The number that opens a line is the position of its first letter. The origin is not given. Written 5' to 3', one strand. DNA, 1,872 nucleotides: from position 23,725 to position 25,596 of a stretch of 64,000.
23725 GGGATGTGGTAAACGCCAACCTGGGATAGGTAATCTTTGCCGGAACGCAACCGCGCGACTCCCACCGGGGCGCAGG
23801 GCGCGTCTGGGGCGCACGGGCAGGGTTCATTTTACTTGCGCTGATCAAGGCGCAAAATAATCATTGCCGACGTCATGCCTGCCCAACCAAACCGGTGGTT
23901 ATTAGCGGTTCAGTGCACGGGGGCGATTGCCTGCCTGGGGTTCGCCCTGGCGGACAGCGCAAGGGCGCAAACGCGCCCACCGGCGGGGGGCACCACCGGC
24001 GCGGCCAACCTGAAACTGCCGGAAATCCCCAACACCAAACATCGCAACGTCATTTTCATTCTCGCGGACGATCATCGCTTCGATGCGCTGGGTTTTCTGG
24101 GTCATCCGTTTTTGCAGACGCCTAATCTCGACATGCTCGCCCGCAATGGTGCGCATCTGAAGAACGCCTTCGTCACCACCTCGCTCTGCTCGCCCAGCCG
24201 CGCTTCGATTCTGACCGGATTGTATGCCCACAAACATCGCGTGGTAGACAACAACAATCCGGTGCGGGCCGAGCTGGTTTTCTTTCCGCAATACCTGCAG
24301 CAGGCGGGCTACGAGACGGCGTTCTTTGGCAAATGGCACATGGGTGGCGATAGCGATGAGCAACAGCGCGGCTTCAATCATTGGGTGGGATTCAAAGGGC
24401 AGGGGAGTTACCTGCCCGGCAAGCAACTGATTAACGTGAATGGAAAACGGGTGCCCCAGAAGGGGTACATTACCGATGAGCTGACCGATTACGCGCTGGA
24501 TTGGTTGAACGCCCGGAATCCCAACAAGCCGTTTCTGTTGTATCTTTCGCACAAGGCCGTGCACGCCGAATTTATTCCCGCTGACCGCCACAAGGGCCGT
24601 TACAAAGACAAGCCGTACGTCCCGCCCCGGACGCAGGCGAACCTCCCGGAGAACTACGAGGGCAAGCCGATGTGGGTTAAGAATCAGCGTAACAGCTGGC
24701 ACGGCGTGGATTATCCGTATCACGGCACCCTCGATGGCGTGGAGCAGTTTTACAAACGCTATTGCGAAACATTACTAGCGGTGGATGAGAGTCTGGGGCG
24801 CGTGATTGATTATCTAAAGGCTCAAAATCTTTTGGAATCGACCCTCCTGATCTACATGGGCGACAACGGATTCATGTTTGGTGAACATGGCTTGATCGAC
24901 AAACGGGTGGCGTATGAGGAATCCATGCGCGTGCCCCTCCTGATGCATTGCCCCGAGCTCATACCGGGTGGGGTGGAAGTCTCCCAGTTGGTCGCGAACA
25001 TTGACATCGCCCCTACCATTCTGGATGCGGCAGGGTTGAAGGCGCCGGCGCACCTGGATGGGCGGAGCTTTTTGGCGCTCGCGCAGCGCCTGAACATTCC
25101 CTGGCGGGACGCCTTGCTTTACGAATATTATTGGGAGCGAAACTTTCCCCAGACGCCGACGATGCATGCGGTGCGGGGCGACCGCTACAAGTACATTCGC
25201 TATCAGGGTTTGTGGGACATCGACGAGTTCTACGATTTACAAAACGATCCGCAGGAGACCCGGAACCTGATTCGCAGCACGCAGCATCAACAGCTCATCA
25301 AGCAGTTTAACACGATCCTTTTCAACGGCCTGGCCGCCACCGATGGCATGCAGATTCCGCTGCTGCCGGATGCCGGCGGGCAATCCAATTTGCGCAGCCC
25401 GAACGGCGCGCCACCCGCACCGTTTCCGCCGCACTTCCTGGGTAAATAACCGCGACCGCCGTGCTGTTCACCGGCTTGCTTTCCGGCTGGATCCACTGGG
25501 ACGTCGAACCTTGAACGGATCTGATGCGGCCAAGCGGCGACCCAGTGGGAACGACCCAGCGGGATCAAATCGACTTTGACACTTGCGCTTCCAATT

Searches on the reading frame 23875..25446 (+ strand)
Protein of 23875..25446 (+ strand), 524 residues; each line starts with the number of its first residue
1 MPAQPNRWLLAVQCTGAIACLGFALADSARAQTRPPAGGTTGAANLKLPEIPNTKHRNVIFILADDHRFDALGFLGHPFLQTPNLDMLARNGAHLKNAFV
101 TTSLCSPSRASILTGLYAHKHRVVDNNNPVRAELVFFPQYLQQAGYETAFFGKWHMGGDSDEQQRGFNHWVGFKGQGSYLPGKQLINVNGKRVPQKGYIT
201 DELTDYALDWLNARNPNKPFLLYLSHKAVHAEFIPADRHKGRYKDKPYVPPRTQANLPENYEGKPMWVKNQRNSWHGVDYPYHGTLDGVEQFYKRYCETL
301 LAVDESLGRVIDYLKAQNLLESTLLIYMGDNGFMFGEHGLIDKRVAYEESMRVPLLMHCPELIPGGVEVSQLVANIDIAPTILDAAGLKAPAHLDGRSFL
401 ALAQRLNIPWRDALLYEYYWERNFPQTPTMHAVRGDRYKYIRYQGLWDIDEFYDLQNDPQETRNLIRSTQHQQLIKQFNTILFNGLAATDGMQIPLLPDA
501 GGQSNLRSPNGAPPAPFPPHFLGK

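Call 73: search_protein_families(library=pfam, proteins=[window:23875-25446:+], max_evalue=0.00001)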
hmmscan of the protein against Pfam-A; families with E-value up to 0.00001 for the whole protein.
window:23875-25446:+ (524 aa): 3 families
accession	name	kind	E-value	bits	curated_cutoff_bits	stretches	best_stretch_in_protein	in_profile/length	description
PF00884.28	Sulfatase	-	2.9e-63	214.4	25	1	57-387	1-300/301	Sulfatase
PF16347.10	SGSH_C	-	8.5e-41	140.1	29.3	1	336-481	1-147/154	N-sulphoglucosamine sulphohydrolase, C-terminal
PF01663.27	Phosphodiest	-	2e-11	44.6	23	1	59-336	1-224/342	Type I phosphodiesterase / nucleotide pyrophosphatase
